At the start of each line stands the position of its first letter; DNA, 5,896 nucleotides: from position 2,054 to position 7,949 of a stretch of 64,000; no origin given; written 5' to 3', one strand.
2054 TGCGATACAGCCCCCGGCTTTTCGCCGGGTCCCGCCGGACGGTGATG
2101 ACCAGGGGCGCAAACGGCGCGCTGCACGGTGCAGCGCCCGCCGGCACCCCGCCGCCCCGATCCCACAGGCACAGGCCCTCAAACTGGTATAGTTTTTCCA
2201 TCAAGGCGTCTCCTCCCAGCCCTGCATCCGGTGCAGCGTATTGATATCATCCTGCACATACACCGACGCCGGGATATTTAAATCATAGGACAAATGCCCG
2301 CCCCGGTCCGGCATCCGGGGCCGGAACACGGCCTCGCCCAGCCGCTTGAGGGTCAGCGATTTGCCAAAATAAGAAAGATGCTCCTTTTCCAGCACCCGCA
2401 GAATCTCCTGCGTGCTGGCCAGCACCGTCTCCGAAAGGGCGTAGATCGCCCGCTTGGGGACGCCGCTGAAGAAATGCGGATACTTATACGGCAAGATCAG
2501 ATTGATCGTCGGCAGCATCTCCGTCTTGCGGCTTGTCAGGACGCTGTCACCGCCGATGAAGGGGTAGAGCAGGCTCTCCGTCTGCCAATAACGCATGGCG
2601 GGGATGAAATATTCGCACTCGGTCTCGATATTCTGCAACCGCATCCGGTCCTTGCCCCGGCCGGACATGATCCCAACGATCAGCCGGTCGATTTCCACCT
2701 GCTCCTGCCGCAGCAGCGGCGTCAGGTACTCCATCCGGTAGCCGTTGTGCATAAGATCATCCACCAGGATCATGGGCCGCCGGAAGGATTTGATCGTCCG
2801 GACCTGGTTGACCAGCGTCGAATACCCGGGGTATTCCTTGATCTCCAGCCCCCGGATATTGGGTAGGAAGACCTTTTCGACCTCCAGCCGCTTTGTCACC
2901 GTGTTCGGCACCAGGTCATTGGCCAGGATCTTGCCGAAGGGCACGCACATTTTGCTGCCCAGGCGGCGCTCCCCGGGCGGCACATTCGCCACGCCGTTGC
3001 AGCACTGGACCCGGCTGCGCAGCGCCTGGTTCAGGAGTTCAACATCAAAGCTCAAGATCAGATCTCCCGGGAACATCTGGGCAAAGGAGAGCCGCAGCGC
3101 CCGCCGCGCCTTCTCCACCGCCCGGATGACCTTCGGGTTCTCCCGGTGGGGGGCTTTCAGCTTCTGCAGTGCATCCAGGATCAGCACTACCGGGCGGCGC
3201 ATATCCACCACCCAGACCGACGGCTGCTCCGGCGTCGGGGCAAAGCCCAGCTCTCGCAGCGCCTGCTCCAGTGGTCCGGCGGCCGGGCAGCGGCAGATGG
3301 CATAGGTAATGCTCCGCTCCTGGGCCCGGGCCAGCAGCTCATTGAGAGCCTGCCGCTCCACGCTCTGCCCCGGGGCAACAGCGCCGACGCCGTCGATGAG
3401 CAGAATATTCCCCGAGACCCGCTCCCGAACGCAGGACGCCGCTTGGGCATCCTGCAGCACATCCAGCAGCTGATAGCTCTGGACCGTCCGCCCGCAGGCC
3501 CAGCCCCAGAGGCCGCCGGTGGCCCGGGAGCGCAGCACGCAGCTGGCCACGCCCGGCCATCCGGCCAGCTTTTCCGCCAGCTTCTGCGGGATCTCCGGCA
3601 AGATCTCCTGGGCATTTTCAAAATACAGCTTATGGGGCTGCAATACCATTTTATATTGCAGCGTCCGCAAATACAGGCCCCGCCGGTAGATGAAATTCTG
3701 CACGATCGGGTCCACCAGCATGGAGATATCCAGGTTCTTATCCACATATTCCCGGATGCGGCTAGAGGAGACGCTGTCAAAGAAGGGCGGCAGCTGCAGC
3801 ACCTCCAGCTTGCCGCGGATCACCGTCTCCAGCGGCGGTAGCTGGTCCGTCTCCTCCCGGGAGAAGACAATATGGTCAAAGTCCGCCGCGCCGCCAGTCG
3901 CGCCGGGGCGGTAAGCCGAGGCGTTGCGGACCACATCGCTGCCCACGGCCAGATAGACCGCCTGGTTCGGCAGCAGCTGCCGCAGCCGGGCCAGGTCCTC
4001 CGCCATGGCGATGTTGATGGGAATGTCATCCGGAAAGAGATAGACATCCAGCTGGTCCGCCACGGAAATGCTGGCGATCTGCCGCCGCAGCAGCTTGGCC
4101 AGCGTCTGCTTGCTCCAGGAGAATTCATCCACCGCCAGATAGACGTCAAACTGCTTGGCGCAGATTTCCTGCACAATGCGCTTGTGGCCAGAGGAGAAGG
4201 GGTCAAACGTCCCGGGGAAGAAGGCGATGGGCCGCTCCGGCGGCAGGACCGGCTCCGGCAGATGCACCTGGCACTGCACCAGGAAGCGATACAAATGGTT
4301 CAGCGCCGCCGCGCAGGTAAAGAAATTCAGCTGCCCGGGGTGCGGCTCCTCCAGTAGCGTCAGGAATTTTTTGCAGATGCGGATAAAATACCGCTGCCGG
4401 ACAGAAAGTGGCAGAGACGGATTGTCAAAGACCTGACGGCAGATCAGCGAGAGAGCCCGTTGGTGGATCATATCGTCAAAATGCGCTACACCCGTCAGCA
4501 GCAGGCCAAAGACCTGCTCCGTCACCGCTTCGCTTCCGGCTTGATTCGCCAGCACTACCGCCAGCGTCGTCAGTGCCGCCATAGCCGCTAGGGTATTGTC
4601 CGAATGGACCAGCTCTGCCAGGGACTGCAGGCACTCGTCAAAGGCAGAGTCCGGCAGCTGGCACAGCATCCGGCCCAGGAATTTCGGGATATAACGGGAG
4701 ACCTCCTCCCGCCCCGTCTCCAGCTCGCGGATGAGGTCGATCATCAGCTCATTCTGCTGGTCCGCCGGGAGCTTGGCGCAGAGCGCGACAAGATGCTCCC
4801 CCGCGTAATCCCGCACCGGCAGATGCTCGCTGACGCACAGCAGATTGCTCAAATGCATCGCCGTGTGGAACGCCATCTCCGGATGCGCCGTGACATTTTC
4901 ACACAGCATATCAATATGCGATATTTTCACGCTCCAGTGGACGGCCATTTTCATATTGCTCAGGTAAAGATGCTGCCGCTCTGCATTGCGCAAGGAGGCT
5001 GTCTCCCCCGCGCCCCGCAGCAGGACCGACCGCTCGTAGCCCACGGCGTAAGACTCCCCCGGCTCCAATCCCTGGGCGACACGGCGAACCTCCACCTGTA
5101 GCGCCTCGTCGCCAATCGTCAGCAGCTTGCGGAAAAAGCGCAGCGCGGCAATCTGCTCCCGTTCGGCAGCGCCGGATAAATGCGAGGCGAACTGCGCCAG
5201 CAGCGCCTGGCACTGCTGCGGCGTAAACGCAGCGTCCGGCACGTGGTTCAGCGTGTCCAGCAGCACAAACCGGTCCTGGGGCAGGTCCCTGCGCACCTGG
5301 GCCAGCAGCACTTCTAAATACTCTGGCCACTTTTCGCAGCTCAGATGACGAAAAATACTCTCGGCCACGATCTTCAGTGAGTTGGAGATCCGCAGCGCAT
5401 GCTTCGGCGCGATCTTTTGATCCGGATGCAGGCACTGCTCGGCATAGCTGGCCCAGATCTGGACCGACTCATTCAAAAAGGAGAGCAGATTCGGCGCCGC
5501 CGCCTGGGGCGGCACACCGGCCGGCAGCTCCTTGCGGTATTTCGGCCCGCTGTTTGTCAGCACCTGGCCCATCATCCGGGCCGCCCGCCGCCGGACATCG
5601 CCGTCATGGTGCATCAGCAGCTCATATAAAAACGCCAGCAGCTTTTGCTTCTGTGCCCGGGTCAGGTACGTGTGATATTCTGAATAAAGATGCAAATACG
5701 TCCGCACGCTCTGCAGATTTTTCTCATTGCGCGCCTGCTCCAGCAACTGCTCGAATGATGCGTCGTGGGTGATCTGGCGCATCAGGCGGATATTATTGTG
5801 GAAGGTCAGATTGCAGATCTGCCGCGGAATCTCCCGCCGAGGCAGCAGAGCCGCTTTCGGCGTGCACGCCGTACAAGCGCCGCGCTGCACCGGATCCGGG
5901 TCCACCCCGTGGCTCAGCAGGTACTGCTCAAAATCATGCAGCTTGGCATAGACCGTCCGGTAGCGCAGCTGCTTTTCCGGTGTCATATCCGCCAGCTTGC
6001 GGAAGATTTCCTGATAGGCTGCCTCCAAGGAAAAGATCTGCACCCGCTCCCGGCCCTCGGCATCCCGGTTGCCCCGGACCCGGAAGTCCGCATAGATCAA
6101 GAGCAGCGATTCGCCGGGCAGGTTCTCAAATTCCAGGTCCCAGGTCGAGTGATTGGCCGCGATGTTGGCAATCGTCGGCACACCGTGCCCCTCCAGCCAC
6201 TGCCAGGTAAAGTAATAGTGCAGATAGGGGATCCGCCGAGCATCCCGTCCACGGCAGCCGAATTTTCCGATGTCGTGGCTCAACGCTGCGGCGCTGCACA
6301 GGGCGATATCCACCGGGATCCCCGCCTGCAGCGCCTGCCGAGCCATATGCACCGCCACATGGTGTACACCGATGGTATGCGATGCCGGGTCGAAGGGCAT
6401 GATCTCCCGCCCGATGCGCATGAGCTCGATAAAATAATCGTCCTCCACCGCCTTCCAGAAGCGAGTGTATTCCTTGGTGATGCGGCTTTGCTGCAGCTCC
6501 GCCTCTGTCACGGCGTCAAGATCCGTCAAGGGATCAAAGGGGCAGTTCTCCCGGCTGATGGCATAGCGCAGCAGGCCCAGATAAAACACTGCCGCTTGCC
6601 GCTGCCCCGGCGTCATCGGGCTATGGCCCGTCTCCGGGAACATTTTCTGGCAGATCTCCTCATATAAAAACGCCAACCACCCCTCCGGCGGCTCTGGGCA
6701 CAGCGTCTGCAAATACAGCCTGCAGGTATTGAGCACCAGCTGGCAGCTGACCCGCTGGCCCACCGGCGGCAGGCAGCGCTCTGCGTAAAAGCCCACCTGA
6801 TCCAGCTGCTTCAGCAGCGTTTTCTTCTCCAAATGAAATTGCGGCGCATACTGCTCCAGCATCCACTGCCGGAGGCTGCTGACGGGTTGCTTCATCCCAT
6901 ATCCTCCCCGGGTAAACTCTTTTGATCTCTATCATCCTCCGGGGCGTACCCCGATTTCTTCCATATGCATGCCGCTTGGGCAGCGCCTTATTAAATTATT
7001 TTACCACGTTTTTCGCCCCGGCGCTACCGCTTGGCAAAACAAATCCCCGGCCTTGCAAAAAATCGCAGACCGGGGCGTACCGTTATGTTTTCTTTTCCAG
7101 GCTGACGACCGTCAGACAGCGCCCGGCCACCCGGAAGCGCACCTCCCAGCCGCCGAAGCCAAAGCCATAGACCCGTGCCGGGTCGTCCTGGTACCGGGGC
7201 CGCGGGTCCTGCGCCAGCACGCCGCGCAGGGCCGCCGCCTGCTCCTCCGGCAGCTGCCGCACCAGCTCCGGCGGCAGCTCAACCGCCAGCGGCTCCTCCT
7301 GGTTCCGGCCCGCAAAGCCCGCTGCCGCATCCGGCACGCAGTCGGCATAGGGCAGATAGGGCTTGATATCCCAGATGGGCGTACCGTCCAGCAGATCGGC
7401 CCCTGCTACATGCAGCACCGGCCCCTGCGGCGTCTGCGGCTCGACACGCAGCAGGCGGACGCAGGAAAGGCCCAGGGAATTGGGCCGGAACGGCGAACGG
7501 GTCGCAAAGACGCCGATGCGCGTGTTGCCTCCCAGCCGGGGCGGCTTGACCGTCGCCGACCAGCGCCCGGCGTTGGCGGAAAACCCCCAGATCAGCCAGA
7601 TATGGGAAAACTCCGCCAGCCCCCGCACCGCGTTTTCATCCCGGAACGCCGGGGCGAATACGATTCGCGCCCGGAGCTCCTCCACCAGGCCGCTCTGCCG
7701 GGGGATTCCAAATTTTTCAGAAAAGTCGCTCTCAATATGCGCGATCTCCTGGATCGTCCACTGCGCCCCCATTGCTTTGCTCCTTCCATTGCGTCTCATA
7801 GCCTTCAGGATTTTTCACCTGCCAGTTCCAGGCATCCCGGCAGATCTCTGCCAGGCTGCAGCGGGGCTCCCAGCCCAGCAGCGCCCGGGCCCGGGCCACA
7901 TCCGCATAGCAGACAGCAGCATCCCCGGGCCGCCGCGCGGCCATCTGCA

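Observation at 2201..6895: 1564-aa fusion of HD, HEAT-like scaffold, NadD-like adenylyltransferase and PRTase-like modules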

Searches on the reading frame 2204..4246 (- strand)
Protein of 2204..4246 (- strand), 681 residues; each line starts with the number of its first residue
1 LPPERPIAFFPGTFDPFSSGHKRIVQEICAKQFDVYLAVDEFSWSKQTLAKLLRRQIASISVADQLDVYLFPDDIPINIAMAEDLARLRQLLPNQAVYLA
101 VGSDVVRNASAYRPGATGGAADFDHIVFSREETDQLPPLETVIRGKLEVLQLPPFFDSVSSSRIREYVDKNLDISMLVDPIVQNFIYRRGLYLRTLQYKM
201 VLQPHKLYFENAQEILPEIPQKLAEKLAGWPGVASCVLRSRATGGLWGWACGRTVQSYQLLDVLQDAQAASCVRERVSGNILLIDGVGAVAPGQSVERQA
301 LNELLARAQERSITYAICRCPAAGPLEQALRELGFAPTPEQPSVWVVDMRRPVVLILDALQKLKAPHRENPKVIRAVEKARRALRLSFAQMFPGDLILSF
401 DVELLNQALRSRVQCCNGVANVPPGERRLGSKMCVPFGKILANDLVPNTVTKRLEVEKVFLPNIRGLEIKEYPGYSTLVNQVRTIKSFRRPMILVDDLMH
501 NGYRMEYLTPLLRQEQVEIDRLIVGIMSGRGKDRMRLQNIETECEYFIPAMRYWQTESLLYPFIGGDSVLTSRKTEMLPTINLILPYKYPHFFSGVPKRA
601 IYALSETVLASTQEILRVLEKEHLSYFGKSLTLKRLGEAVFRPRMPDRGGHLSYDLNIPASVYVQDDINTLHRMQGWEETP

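Call 35: search_solved_structures(query=A3, max_evalue=1)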
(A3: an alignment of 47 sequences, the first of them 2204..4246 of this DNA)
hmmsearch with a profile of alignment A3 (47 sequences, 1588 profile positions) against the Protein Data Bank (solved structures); distinct sequences matched with E-value up to 1: 42.
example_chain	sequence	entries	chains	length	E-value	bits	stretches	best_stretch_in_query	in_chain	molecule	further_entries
5jbn_A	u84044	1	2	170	0.00013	22.9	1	902-963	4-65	Phosphopantetheine adenylyltransferase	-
4f3r_A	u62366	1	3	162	0.00022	22.1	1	901-925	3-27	Phosphopantetheine adenylyltransferase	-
1b6t_A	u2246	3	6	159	0.00023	22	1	903-963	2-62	PROTEIN (PHOSPHOPANTETHEINE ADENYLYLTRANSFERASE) | PHOSPHOPANTETHEINE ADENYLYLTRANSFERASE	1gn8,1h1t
6cck_A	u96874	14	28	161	0.00023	22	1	903-963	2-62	Phosphopantetheine adenylyltransferase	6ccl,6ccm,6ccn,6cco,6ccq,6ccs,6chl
6b7a_A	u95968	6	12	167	0.00025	21.9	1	903-963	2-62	Phosphopantetheine adenylyltransferase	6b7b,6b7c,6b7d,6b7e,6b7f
1qjc_A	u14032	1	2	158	0.00031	21.5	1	904-963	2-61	PHOSPHOPANTETHEINE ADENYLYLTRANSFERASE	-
8i8i_A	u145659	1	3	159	0.00069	20.4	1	906-966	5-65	Phosphopantetheine adenylyltransferase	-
1kku_A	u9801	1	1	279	0.00081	20.2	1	1055-1098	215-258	NICOTINAMIDE MONONUCLEOTIDE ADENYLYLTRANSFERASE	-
8vvy_C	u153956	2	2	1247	0.00084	20.1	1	683-836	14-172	Cullin-associated NEDD8-dissociated protein 2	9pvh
3l92_A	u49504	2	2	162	0.002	18.9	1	906-948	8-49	Phosphopantetheine adenylyltransferase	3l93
1kqn_A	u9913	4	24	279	0.0027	18.5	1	1057-1098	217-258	NICOTINAMIDE MONONUCLEOTIDE ADENYLYL TRANSFERASE | Nicotinamide/nicotinic acid mononucleotide adenylyltransferase 1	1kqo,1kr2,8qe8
1gzu_A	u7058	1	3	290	0.0028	18.4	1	1058-1098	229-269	NICOTINAMIDE MONONUCLEOTIDE ADENYLYL TRANSFERASE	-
8cdj_D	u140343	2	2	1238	0.0032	18.2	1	685-837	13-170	Cullin-associated NEDD8-dissociated protein 1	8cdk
8or0_C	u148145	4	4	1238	0.0032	18.2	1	685-837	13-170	Cullin-associated NEDD8-dissociated protein 1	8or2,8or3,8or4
7z8r_D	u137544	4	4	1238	0.0032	18.2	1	685-837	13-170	Cullin-associated NEDD8-dissociated protein 1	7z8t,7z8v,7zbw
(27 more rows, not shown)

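Call 41: predict_structure(alignment_id=A3)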
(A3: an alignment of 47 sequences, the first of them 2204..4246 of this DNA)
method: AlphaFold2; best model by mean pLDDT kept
length: 681 residues; sequences in the alignment: 47
mean_pLDDT: 90.4   pTM: 0.90
mean pLDDT of the five models: 90.4, 90.1, 89.0, 88.8, 85.2
residues with pLDDT >= 90: 457; 70-90: 201; 50-70: 20; < 50: 3
segments of 3 or more residues with pLDDT < 50: none
pLDDT, mean of each block of 10 residues (from residue 1): 79 70 91 92 78 89 89 90 92 91 85 82 90 70 92 81 82 85 86 80 89 96 94 95 94 95 94 92 95 85 97 96 91 95 95 97 94 97 97 97 93 95 87 93 89 93 90 93 94 96 94 96 97 96 97 95 93 80 85 86 96 98 95 93 84 88 96 80 46
secondary structure, 60 per line:
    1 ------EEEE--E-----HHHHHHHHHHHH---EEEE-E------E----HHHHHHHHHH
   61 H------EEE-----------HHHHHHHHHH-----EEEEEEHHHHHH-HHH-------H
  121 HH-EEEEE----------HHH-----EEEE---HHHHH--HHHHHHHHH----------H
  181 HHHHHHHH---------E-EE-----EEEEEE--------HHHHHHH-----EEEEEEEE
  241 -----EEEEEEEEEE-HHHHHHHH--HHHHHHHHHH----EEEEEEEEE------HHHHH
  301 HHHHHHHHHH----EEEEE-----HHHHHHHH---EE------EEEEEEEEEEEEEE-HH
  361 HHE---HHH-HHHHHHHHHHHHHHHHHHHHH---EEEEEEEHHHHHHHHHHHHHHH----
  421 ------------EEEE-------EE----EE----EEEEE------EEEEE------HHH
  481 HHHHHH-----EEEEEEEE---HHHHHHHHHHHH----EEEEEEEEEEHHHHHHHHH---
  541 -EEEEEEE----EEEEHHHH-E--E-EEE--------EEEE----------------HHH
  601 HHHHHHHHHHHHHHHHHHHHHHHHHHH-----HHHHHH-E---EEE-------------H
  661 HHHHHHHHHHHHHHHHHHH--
elements in order: E7-10 H19-30 E34-37 H51-61 E68-70 H82-91 E97-102 H103-108 E124-128 E147-150 H154-158 H161-169 H180-188 E207-212 H221-227 E233-240 E246-255 H257-264 H267-276 E281-289 H296-310 E315-319 H325-332 E344-357 H359-362 H371-391 E395-401 H402-416 E433-436 E456-460 E467-471 H478-486 E492-499 H503-514 E519-528 H529-537 E542-548 E553-556 H557-560 E567-569 E578-581 H598-627 H633-638 E644-646 H660-679
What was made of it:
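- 3650..4234 (-): NadD/NMNAT-fold class-I adenylyltransferase, aa ~888-1082. Motifs: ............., DEFSWSK, GSD...Y, SSSRIR. AF2 pLDDT 90.4 (call 41).
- Compact body: NTase, GNAT and PRTase are predicted as one rigid unit, pTM 0.90 (call 41).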

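Call 44: fold_search(model_id=the predicted structure, library=pdb)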
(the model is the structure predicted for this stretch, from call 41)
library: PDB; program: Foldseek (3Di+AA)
matches with E <= 10: 1456; with E <= 0.001: 102
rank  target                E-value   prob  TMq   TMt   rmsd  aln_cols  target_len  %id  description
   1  6buv_B                1.3e-08  1.00  0.24  0.77   3.5       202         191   22  Structure of Mycobacterium tuberculosis NadD in complex with inhibitor [(1~{R},2~{R},5~{S})-5-methyl-2-propan-2-yl-cyc (released 2018-12-12)
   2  5llt_A                2.3e-08  1.00  0.24  0.74   3.8       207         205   17  Plasmodium falciparum nicotinic acid mononucleotide adenylyltransferase complexed with NaAD (released 2016-11-30)
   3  3mla_B                2.7e-08  1.00  0.23  0.75   3.8       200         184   20  BaNadD in complex with inhibitor 1_02 (released 2010-07-28)
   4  4ymi_B                3.2e-08  1.00  0.24  0.76   3.6       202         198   20  Crystal structure of probable nicotinate-nucleotide adenylyltransferase from Mycobacterium abcessus in complex with NA (released 2016-03-09)
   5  2qtm_A                3.2e-08  1.00  0.22  0.71   4.5       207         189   20  Crystal Structure of Nicotinate Mononucleotide Adenylyltransferase (released 2008-07-15)
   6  5lm3                  3.4e-08  1.00  0.23  0.72   4.0       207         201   17  Plasmodium falciparum nicotinic acid mononucleotide adenylyltransferase complexed with APC (released 2016-11-30)
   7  3e27_B                4.2e-08  1.00  0.24  0.78   3.2       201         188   20  Nicotinic acid mononucleotide (NaMN) adenylyltransferase from Bacillus anthracis: product complex (released 2008-09-09)
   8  3mla_A                4.5e-08  1.00  0.23  0.75   4.0       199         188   20  BaNadD in complex with inhibitor 1_02 (released 2010-07-28)
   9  3e27_A                5.0e-08  1.00  0.23  0.77   3.4       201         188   21  Nicotinic acid mononucleotide (NaMN) adenylyltransferase from Bacillus anthracis: product complex (released 2008-09-09)
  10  3e27_D                5.6e-08  1.00  0.24  0.78   3.2       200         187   20  Nicotinic acid mononucleotide (NaMN) adenylyltransferase from Bacillus anthracis: product complex (released 2008-09-09)
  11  5das_A                5.6e-08  1.00  0.24  0.75   3.3       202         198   21  Structure of Mycobacterium tuberculosis NadD in complex with NADP, P21212, form 2 (released 2016-08-24)
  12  3mlb_B                6.0e-08  1.00  0.23  0.75   3.7       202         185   20  BaNadD in complex with inhibitor 1_02_1 (released 2010-07-28)
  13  5deo_C                7.9e-08  1.00  0.23  0.78   3.3       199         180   20  Mycobacterium abscessus NadD in complex with nicotinic acid adenine dinucleotide (released 2016-08-24)
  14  6kh2_A                8.4e-08  1.00  0.23  0.68   5.1       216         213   20  Crystal structure of Nicotinic acid mononucleotide adenylyltransferase mutant P22K/Y84V/Y118D/C132L/W176Y from Escheri (released 2020-07-15)
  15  2qtr_A                8.9e-08  1.00  0.24  0.78   3.2       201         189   20  Crystal Structure of Nicotinate Mononucleotide Adenylyltransferase (released 2008-07-15)
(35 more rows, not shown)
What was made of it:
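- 3650..4234 (-): Foldseek NadD E 1.3e-8, TM 0.77-0.79 (call 44).
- On NadD (nicotinate-nucleotide adenylyltransferase equivalog, TIGR00482/PRK00071): Foldseek to NadD structures: E 1.3e-8, TM 0.77-0.79 over about 200 residues (call 44).
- Closest known: NadD / NMNAT. Same: Same fold: Foldseek TM 0.77-0.79 to M. tuberculosis, B. anthracis and B. subtilis NadD (call 44).
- Checked: NadD fold: Foldseek E 1.3e-8, TM 0.77-0.79 (call 44).
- Foldseek top 50 hits are all NadD/NMNAT, E down to 1.3e-8, TM 0.77-0.79 (call 44).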

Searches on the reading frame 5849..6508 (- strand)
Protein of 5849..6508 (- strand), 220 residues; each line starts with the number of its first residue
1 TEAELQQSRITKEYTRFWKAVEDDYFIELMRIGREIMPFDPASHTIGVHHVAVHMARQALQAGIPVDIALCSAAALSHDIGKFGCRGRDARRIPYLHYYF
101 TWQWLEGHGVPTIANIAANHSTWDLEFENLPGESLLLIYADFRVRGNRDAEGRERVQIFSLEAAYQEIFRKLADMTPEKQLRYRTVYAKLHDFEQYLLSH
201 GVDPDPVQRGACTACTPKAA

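Call 65: search_solved_structures(query=A7, max_evalue=10, show_alignments=2)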
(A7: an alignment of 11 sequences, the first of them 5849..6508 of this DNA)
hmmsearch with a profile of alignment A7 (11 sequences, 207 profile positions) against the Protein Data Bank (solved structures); distinct sequences matched with E-value up to 10: 6.
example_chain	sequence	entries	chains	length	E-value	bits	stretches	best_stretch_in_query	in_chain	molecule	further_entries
4mcw_A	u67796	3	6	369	0.05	16.5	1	19-85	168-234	Metal dependent phosphohydrolase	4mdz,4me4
1xx7_A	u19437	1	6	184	0.26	14.2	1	38-82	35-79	oxetanocin-like protein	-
4nhw_A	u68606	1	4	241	0.72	12.8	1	121-149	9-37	Glutathione S-transferase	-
3nws_A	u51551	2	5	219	1.1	12.2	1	118-190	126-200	Cell division control protein 13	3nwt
3oiq_A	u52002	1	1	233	1.2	12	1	118-191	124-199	Cell division control protein 13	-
3oip_A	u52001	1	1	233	1.2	12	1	118-191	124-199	Cell division control protein 13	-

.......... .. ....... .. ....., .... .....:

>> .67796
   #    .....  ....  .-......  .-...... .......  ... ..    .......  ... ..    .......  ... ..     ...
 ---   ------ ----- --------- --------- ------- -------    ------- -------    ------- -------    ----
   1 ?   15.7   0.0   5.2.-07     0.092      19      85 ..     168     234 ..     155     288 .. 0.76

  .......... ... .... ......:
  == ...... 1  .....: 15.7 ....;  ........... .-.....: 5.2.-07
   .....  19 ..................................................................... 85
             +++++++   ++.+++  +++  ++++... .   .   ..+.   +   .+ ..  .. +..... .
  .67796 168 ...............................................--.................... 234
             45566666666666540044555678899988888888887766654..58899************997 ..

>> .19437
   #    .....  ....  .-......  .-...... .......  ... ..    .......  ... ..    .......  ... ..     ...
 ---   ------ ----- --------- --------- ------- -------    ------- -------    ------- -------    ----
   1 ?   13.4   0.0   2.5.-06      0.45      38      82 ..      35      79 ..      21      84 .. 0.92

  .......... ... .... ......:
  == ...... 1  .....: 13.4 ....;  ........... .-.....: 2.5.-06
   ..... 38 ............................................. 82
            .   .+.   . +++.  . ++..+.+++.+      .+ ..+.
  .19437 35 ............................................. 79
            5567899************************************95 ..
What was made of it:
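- The HD domain's first half is most like an HD-GYP phosphodiesterase, though weakly (4mcw, E 0.05, call 65).
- Tried and rejected: An HD-only profile against the PDB gave nothing significant; the best was HD-GYP 4mcw at E 0.05 (call 65).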

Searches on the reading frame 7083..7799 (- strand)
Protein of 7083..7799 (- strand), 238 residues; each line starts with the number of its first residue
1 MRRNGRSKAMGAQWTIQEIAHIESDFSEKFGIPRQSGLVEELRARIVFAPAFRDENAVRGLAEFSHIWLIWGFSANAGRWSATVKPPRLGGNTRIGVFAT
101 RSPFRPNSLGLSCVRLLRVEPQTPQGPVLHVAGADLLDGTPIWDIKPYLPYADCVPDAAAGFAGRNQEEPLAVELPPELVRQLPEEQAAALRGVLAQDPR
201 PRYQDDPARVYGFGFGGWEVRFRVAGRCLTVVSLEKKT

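Call 11: search_protein_families(library=pfam, proteins=[window:7083-7799:-], max_evalue=10)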
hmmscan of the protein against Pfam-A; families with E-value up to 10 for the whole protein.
window:7083-7799:- (238 aa): 2 families
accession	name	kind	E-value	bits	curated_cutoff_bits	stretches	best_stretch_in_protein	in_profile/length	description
PF01980.22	TrmO_N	-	3.7e-45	153.3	26.8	1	31-153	1-116/116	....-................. O N-terminal domain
PF18389.7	TrmO_C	-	9.8e-11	42.1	27.1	1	170-224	2-64/65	TrmO C-terminal domain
